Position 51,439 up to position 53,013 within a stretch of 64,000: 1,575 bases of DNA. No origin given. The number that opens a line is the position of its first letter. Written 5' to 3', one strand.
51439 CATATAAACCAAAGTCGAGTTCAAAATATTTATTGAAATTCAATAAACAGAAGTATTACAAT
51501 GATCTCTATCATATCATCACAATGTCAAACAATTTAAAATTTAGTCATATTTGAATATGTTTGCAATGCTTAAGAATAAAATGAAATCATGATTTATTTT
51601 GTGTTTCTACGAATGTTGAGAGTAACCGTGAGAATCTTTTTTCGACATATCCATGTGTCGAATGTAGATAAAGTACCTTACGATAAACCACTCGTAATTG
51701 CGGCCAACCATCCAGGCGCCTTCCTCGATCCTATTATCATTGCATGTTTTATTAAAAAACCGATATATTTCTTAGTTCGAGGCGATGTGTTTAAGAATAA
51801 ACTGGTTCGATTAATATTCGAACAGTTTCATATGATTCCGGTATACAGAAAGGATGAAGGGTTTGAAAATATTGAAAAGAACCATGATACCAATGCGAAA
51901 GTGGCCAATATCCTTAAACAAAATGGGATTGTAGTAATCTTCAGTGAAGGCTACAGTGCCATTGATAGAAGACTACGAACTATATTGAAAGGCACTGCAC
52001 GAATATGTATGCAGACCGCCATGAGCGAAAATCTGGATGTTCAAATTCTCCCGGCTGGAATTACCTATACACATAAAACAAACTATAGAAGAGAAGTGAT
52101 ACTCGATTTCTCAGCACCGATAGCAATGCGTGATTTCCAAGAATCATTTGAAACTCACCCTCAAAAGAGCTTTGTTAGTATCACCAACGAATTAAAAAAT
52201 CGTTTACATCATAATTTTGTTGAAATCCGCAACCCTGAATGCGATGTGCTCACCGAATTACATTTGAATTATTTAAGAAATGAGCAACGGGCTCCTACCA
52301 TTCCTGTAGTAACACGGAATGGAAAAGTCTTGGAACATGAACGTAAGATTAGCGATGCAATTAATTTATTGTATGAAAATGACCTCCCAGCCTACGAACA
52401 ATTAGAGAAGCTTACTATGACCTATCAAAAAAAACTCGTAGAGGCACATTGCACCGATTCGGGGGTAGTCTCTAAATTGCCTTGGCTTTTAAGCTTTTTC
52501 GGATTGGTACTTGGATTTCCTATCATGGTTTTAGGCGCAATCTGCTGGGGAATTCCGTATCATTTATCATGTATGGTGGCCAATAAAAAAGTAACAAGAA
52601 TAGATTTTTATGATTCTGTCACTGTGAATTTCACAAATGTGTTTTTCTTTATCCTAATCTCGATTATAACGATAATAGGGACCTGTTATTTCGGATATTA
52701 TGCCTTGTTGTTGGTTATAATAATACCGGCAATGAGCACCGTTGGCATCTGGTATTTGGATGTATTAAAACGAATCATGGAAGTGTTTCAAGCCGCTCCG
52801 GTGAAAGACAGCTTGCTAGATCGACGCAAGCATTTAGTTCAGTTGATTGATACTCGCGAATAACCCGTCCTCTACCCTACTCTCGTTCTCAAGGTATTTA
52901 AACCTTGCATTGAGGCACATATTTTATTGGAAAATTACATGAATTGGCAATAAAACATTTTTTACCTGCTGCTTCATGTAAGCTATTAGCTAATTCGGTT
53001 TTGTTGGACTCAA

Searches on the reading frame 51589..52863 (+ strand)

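Call 3: search_protein_families(library=pfam, proteins=[window:51589-52863:+], max_evalue=0.01)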
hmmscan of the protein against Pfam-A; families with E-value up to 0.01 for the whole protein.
window:51589-52863:+ (424 aa): 1 family
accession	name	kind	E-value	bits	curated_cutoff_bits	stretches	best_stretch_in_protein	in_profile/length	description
PF01553.26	Acyltransferase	-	5.9e-18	65.4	23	1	20-158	1-131/132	Acyltransferase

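Call 4: search_protein_families(library=ncbifam, proteins=[window:51589-52863:+], max_evalue=0.01)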
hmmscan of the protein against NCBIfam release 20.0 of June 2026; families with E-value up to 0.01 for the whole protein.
window:51589-52863:+ (424 aa): 4 families
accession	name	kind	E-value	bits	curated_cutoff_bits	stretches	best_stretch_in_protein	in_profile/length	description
NF006386.0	PRK08633.1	equivalog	1.3e-13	49.6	1221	1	6-156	414-549/1147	acyl-[ACP]--phospholipid O-acyltransferase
TIGR00530.1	AGP_acyltrn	subfamily_domain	2.8e-12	46.5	102.95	1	22-143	5-120/130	1-acylglycerol-3-phosphate O-acyltransferase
NF052553.1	LyOrLpactfOlsABRUA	equivalog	7.9e-08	31.8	300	1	20-162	52-187/263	lyso-ornithine lipid O-acyltransferase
NF005291.0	PRK06814.1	equivalog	8.5e-05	20.6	1349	1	9-152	430-562/1140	acyl-[ACP]--phospholipid O-acyltransferase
